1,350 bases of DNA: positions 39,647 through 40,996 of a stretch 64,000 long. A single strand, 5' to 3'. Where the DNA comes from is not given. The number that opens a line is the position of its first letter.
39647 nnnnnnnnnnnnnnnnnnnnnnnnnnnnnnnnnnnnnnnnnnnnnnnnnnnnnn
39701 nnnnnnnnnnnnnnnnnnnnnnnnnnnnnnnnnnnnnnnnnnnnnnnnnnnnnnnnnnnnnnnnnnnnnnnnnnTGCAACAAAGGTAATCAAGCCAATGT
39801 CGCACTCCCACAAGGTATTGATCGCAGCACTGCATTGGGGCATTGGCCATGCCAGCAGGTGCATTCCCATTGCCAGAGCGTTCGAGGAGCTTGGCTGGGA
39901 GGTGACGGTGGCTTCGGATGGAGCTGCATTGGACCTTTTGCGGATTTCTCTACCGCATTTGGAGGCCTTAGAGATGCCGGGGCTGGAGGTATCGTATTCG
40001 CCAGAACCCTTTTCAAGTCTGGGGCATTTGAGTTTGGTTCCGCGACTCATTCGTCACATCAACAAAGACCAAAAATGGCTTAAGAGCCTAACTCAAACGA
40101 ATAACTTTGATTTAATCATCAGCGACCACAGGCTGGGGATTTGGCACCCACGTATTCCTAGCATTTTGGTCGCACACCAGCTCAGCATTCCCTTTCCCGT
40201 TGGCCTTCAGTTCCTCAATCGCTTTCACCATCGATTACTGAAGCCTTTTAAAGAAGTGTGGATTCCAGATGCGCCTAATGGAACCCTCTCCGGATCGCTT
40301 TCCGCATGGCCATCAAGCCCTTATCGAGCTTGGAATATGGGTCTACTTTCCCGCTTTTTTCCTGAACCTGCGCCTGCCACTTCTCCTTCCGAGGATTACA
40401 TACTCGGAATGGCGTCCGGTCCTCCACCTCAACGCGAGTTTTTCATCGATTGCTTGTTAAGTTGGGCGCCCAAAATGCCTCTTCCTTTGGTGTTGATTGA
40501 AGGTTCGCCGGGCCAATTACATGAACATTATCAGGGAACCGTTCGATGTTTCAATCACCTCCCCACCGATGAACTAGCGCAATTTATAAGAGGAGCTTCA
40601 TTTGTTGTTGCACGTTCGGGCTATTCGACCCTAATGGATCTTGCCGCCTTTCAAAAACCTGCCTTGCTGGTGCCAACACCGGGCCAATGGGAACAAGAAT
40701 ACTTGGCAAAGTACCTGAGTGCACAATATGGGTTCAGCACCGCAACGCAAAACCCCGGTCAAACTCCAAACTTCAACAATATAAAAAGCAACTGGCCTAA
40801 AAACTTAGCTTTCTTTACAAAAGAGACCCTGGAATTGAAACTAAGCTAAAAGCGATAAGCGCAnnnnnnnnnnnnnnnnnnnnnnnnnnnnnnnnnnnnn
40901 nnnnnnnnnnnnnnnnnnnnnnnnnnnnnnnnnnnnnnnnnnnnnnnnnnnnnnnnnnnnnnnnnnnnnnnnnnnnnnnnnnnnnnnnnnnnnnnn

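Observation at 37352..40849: Secreted module: BNR/Asp-box propeller, secreted QW-repeat protein with DADDTS (DxDD[TS]) class-II-terpene-cyclase-like motif, and MurG-like glycosyltransferase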

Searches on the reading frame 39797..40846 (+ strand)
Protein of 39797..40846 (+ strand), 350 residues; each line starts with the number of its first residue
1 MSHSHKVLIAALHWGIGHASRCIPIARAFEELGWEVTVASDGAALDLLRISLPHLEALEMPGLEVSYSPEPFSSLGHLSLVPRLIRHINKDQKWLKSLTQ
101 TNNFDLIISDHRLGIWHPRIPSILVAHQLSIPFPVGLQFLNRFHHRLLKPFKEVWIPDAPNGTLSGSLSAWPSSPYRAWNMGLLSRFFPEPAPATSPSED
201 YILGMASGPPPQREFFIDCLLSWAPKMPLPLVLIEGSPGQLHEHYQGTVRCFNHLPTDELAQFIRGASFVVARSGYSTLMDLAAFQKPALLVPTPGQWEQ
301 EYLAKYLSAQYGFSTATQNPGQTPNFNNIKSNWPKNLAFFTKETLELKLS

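Call 3: search_protein_families(library=pfam, proteins=[window:39797-40846:+], max_evalue=1)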
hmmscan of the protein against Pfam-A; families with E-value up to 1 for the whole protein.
seq(350 aa): 4 families
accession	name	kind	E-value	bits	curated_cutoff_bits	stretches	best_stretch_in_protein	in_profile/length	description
PF04101.22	Glyco_tran_28_C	-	4.5e-08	33.7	22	1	258-310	63-117/166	Glycosyltransferase family 28 C-terminal domain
PF13528.12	Glyco_trans_1_3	-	5.7e-07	29.4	25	2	258-314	246-303/322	Glycosyl transferase family 1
PF13439.12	Glyco_transf_4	-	0.004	17.6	28.5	1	25-151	11-130/170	Glycosyltransferase Family 4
PF13579.12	Glyco_trans_4_4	-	0.0069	17.2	29.7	1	25-151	10-103/158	Glycosyl transferase 4-like domain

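Call 4: search_protein_families(library=ncbifam, proteins=[window:39797-40846:+], max_evalue=1)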
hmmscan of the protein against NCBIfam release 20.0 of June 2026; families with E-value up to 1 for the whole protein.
seq(350 aa): 6 families
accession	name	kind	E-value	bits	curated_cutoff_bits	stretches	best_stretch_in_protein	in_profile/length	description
TIGR00661.1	MJ1255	subfamily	1.7e-10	40.7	195.9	2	237-308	219-289/321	MJ1255/VC2487 family glycosyltransferase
TIGR01133.1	murG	equivalog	5.1e-07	29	250.25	1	245-311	232-301/353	undecaprenyldiphospho-muramoylpentapeptide beta-N-acetylglucosaminyltransferase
TIGR03590.1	PseG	equivalog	0.012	15.2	153.55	1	10-111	9-89/280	UDP-2,4-diacetamido-2,4,6-trideoxy-beta-L-altropyranose hydrolase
NF009102.0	PRK12446.1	equivalog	0.012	14.5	339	1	252-294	239-280/352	undecaprenyldiphospho-muramoylpentapeptide beta-N-acetylglucosaminyltransferase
NF010135.0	PRK13609.1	equivalog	0.037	12.9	500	0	258-308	265-314/388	diglucosyl diacylglycerol synthase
NF041548.1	PssE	equivalog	0.18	11.7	120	0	250-298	44-90/146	PssE/Cps14G family polysaccharide biosynthesis glycosyltransferase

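Call 54: find_homologous_proteins(query=window:39797-40846:+)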
Query seq(350 aa) (350 aa): 1717 proteins with E <= 0.001 among 4549 candidates; the best 120 are listed.
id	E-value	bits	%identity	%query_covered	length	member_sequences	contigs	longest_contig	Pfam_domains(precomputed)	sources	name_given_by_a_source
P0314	2.3e-211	719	89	100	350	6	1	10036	PF13528.13,PF04101.23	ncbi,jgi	jgi:hypothetical protein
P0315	2.5e-184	630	81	97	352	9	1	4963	PF13528.13,PF04101.23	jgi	jgi:CheY-like chemotaxis protein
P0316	3.1e-163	561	69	100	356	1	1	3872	PF13528.13,PF04101.23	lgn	-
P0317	2.8e-69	252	43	91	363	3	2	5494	PF04101.23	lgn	-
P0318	3.1e-67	245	43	89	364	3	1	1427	PF04101.23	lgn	-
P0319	1.2e-66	243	43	89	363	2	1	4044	PF04101.23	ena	-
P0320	1.3e-66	243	40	91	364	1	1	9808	PF13528.13,PF04101.23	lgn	-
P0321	1.1e-65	240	42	89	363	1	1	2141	PF04101.23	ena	-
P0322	1.3e-65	240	43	89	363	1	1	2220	PF04101.23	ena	-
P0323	2.0e-64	236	41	89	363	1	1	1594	PF04101.23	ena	-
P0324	7.4e-64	234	43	89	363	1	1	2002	PF04101.23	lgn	-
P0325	1.0e-63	234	41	91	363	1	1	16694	PF04101.23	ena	-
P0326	1.0e-63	233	41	89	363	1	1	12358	PF13528.13,PF04101.23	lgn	-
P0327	1.0e-63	233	43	89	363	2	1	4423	PF04101.23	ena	-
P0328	2.6e-63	232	41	89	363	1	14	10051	PF04101.23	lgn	-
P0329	3.2e-62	229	40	89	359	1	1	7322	PF13528.13,PF04101.23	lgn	-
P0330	4.8e-62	228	37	97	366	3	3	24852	PF13528.13,PF04101.23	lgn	-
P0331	6.8e-62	227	40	87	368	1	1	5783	PF04101.23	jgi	jgi:UDP:flavonoid glycosyltransferase YjiC (YdhE family)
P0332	1.2e-61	227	40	89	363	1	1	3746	PF04101.23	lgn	-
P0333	2.1e-61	226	40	91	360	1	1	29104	PF13528.13,PF04101.23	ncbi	-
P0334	2.8e-61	225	40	89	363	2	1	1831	PF13528.13,PF04101.23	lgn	-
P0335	2.8e-61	225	40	91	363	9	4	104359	PF13528.13,PF04101.23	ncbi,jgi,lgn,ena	jgi:predicted glycosyltransferase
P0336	3.1e-61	225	40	94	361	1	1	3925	PF04101.23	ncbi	-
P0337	5.7e-61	224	36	95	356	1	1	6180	PF04101.23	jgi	-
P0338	7.5e-61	224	39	88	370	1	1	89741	PF13528.13,PF04101.23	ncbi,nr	ncbi:MAG: glycosyltransferase [Bacteroidetes bacterium]|nr:glycosyltransferase [Bacteroidota bacteri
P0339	7.6e-61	224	37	91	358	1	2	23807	PF13528.13,PF04101.23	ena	-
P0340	8.5e-61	224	39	95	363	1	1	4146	PF04101.23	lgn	-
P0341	1.1e-60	224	35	99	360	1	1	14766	PF13528.13,PF04101.23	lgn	-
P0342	1.1e-60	223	40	89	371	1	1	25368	PF13528.13,PF04101.23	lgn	-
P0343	1.2e-60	223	38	91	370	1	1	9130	PF13528.13,PF04101.23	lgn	-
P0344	1.5e-60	223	38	90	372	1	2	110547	PF13528.13,PF04101.23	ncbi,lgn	-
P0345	2.4e-60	222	39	93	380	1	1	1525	PF13528.13,PF04101.23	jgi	jgi:hypothetical protein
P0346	3.4e-60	222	39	87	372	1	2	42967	PF13528.13,PF04101.23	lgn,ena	-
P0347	3.6e-60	222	41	86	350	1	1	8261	PF13528.13,PF04101.23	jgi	jgi:uncharacterized protein (TIGR00661 family)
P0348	4.2e-60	222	40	89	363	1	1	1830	PF04101.23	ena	-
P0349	5.3e-60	221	38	96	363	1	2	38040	PF13528.13,PF04101.23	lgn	-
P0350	5.4e-60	221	39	93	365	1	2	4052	PF13528.13,PF04101.23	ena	-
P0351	7.8e-60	221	36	90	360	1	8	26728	PF13528.13,PF04101.23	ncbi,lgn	-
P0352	9.0e-60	221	40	90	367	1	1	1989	PF13528.13,PF04101.23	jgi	-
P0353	1.2e-59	220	40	89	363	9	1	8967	PF04101.23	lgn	-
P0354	1.2e-59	220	36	90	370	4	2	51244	PF13528.13,PF04101.23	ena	-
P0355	1.4e-59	220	35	96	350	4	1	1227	PF13528.13,PF04101.23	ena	-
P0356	1.4e-59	220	38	88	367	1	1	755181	PF13528.13,PF04101.23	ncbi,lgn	-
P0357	1.5e-59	220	42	90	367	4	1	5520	PF04101.23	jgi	jgi:hypothetical protein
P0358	1.7e-59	220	39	90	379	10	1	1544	PF13528.13,PF04101.23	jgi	jgi:uncharacterized protein (TIGR00661 family)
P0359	1.9e-59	219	41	89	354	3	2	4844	PF13528.13,PF04101.23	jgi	jgi:uncharacterized protein (TIGR00661 family)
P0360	2.2e-59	219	37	91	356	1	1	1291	PF13528.13,PF04101.23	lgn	-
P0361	2.6e-59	219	40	88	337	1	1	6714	PF13528.13,PF04101.23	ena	-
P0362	4.1e-59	218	35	100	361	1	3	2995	PF13528.13,PF04101.23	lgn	-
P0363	4.8e-59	218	41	89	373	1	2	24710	PF04101.23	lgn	-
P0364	5.1e-59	218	39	87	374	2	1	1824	PF13528.13,PF04101.23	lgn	-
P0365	7.3e-59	218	40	88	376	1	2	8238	PF04101.23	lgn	-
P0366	7.7e-59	217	37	95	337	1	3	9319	PF13528.13,PF04101.23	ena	-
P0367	7.8e-59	217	39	90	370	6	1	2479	PF04101.23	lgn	-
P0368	9.7e-59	217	37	98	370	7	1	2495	PF04101.23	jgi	jgi:uncharacterized protein (TIGR00661 family)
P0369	1.1e-58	217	40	89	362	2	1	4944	PF13528.13,PF04101.23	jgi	jgi:predicted glycosyltransferase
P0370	1.2e-58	217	37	91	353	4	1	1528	PF13528.13,PF04101.23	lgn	-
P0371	1.2e-58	217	40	90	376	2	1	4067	PF13528.13,PF04101.23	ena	-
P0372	1.4e-58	217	39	91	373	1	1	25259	PF13528.13,PF04101.23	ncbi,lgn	ncbi:MAG: glycosyltransferase [Ferruginibacter sp.]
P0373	1.4e-58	217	39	91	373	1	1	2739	PF13528.13,PF04101.23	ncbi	-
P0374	1.4e-58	217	37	98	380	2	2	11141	PF04101.23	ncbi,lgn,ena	-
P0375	1.6e-58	216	41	87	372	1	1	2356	PF13528.13,PF04101.23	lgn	-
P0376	1.6e-58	216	38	95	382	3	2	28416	PF13528.13,PF04101.23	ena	-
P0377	1.7e-58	216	39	94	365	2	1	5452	PF13528.13,PF04101.23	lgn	-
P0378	1.7e-58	216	37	88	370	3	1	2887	PF04101.23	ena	-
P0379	1.8e-58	216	38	90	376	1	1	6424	PF13528.13,PF04101.23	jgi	jgi:uncharacterized protein (TIGR00661 family)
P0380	1.8e-58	216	38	87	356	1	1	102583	PF13528.13,PF04101.23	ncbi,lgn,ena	-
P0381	1.9e-58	216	40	87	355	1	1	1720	PF13528.13,PF04101.23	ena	-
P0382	1.9e-58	216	38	91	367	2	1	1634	PF13528.13,PF04101.23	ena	-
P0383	1.9e-58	216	38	91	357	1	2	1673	PF13528.13,PF04101.23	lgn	-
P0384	2.4e-58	216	38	90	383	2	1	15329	PF13528.13,PF04101.23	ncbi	-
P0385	2.5e-58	216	39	91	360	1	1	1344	PF04101.23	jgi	jgi:uncharacterized protein (TIGR00661 family)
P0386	3.0e-58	215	37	91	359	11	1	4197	PF04101.23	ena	-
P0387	3.3e-58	215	40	90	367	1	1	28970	PF13528.13,PF04101.23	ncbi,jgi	jgi:uncharacterized protein (TIGR00661 family)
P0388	3.4e-58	215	37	87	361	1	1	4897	PF13528.13,PF04101.23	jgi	jgi:uncharacterized protein (TIGR00661 family)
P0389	3.6e-58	215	40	89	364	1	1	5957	PF04101.23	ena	-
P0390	4.1e-58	215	39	88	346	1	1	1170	PF13528.13,PF04101.23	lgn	-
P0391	4.9e-58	215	39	90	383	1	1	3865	PF13528.13,PF04101.23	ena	-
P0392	5.9e-58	215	41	87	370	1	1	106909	PF04101.23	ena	-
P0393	6.3e-58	214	40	90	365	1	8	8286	PF13528.13,PF04101.23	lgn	-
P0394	7.7e-58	214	39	90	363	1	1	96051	PF13528.13,PF04101.23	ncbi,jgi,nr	ncbi:MAG: hypothetical protein K0B15_06205 [Lentimicrobium sp.]|nr:hypothetical protein [Lentimicrob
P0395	9.4e-58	214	39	91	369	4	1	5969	PF13528.13,PF04101.23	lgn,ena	-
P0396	9.7e-58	214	38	93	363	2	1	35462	PF04101.23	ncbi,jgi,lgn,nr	ncbi:MAG: glycosyltransferase [Lentimicrobium sp.]|jgi:predicted glycosyltransferase|nr:glycosyltran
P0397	1.0e-57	214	38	91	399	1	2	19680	PF13528.13,PF04101.23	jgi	jgi:uncharacterized protein (TIGR00661 family)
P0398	1.0e-57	214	36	90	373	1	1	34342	PF13528.13,PF04101.23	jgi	-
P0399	1.1e-57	214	39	89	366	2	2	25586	PF04101.23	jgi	jgi:predicted glycosyltransferase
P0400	1.2e-57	213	37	91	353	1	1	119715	PF13528.13,PF04101.23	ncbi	ncbi:MAG: glycosyltransferase [Bacteroidota bacterium]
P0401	1.3e-57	213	37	87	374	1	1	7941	PF13528.13,PF04101.23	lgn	-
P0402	1.6e-57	213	39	90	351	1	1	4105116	PF13528.13,PF04101.23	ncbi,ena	-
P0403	1.7e-57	213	40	87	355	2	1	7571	PF13528.13,PF04101.23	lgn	-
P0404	2.4e-57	213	39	89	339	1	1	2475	PF13528.13,PF04101.23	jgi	jgi:uncharacterized protein (TIGR00661 family)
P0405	2.6e-57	212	38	87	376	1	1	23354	PF13528.13,PF04101.23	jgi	jgi:predicted glycosyltransferase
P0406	2.8e-57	212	39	90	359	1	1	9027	PF13528.13,PF04101.23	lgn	-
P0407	3.3e-57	212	39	89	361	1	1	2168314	PF04101.23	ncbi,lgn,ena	-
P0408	3.3e-57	212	35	90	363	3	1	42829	PF04101.23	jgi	jgi:uncharacterized protein (TIGR00661 family)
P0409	3.4e-57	212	38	93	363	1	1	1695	PF13528.13,PF04101.23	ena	-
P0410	3.5e-57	212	37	92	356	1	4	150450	PF13528.13,PF04101.23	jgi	jgi:predicted glycosyltransferase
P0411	3.6e-57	212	38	87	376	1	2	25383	PF13528.13,PF04101.23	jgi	jgi:predicted glycosyltransferase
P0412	3.6e-57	212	39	91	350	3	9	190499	PF13528.13,PF04101.23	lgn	-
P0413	3.8e-57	212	36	89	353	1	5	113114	PF13528.13,PF04101.23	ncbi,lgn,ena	-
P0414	4.8e-57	212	38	86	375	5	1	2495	PF13528.13,PF04101.23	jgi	jgi:uncharacterized protein (TIGR00661 family)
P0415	4.9e-57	212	40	89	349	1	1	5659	PF13528.13,PF04101.23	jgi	jgi:predicted glycosyltransferase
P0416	5.3e-57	211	40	89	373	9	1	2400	PF13528.13,PF04101.23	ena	-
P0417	5.5e-57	211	38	90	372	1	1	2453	PF04101.23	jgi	jgi:UDP-N-acetylglucosamine transferase subunit ALG13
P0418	5.5e-57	211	38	91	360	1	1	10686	PF13528.13,PF04101.23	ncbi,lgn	-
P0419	7.0e-57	211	36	90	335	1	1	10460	PF13528.13,PF04101.23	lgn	-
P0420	7.2e-57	211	39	91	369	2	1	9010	PF13528.13,PF04101.23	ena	-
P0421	7.4e-57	211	36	91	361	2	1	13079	PF13528.13,PF04101.23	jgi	jgi:uncharacterized protein (TIGR00661 family)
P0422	8.0e-57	211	36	91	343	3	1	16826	PF13528.13,PF04101.23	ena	-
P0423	8.6e-57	211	37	90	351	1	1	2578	PF13528.13,PF04101.23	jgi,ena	-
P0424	9.7e-57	211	39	95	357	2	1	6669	PF13528.13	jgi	jgi:uncharacterized protein (TIGR00661 family)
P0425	1.0e-56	210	38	89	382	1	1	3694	PF13528.13,PF04101.23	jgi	jgi:uncharacterized protein (TIGR00661 family)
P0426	1.1e-56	210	37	90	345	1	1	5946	PF13528.13,PF04101.23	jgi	jgi:uncharacterized protein (TIGR00661 family)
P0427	1.2e-56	210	38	91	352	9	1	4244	PF13528.13,PF04101.23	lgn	-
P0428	1.3e-56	210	35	95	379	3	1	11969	PF13528.13,PF04101.23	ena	-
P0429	1.3e-56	210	35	92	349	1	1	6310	PF13528.13,PF04101.23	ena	-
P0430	1.4e-56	210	37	89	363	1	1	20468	PF13528.13,PF04101.23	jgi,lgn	jgi:uncharacterized protein (TIGR00661 family)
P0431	1.4e-56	210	35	99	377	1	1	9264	PF13528.13,PF04101.23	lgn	-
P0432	1.6e-56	210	35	90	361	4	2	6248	PF13528.13,PF04101.23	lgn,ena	-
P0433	1.6e-56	210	40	88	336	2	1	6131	PF13528.13,PF04101.23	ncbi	-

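Call 75: find_encoding_contigs(protein=P0335, flank=5000, max_places=3)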
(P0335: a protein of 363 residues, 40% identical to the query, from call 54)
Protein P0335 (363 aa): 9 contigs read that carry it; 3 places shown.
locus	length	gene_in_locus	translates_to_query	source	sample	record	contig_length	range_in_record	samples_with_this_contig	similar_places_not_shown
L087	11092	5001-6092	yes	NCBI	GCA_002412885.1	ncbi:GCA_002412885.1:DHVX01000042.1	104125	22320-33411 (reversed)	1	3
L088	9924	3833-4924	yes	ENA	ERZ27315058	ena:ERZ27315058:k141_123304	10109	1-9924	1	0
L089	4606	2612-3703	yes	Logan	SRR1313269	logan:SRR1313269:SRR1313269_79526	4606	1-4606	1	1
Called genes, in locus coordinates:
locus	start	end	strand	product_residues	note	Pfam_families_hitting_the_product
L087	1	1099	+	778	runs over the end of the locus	PF13620:CarboxypepD_reg, PF13715:CarbopepD_reg_2, PF07715:Plug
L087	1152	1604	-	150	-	PF02580:Tyr_Deacylase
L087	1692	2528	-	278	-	PF03193:RsgA_GTPase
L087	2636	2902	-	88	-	PF05899:Cupin_3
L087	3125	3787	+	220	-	PF13367:PrsW-protease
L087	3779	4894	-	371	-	PF02481:DNA_processg_A, PF17782:WHD_DprA (weak)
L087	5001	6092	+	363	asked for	PF13528:Glyco_trans_1_3 (faint), PF04101:Glyco_tran_28_C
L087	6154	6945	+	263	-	PF01790:LGT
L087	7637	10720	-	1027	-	PF11028:TMEM260_N, PF28497:DUF8416, PF28495:TMEM260_2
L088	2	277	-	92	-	?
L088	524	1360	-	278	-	PF03193:RsgA_GTPase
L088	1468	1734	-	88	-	PF05899:Cupin_3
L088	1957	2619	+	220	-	PF13367:PrsW-protease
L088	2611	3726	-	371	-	PF02481:DNA_processg_A, PF17782:WHD_DprA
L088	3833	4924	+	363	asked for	PF13528:Glyco_trans_1_3 (faint), PF04101:Glyco_tran_28_C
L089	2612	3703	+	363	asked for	PF13528:Glyco_trans_1_3 (faint), PF04101:Glyco_tran_28_C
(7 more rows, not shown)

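Call 76: find_encoding_contigs(protein=P0402, flank=5000, max_places=2)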
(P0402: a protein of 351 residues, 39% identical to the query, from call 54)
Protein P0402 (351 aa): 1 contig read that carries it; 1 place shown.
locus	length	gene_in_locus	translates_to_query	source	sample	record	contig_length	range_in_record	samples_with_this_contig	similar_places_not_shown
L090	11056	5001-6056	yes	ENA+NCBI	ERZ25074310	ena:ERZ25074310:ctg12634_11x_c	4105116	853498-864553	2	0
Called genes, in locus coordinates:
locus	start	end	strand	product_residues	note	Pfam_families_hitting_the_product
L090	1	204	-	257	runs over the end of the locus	PF01209:Ubie_methyltran (faint), PF08242:Methyltransf_12 (weak), PF08241:Methyltransf_11, PF13649:Methyltransf_25, PF13489:Methyltransf_23, PF13847:Methyltransf_31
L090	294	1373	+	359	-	PF02350:Epimerase_2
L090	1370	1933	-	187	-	PF02075:RuvC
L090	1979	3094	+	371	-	PF13506:Glyco_transf_21, PF00535:Glycos_transf_2, PF10111:Glyco_tranf_2_2, PF13641:Glyco_tranf_2_3, PF13632:Glyco_trans_2_3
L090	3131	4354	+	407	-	PF07228:SpoIIE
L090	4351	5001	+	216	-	PF01522:Polysacc_deac_1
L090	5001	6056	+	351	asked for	PF13528:Glyco_trans_1_3 (faint), PF04101:Glyco_tran_28_C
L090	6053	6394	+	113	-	PF01219:DAGK_prokar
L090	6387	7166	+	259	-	PF01026:TatD_DNase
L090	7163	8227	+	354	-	PF00710:Asparaginase, PF17763:Asparaginase_C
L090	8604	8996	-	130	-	-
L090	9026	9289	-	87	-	-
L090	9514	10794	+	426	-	PF07690:MFS_1, PF11700:ATG22, PF07690:MFS_1 (weak)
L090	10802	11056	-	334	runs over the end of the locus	-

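Call 77: find_encoding_contigs(protein=P0356, flank=5000, max_places=2)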
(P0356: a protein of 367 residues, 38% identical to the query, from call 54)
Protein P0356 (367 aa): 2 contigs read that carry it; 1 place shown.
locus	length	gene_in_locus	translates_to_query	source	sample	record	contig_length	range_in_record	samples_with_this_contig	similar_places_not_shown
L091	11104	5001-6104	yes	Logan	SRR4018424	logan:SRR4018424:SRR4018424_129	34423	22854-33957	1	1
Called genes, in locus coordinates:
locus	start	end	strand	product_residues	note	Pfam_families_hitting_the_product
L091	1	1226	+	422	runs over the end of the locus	PF04932:Wzy_C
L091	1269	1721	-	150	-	PF02580:Tyr_Deacylase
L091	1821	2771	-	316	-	PF16745:RsgA_N, PF03193:RsgA_GTPase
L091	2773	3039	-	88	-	PF05899:Cupin_3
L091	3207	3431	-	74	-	-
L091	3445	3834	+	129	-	PF13367:PrsW-protease (weak)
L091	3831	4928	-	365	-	PF14520:HHH_5 (weak), PF00633:HHH (faint), PF02481:DNA_processg_A, PF17782:WHD_DprA (weak)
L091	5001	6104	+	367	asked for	PF13528:Glyco_trans_1_3 (faint), PF04101:Glyco_tran_28_C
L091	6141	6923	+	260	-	PF01790:LGT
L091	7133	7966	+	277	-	PF16120:DUF4836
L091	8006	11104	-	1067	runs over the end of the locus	PF11028:TMEM260_N, PF28497:DUF8416, PF28495:TMEM260_2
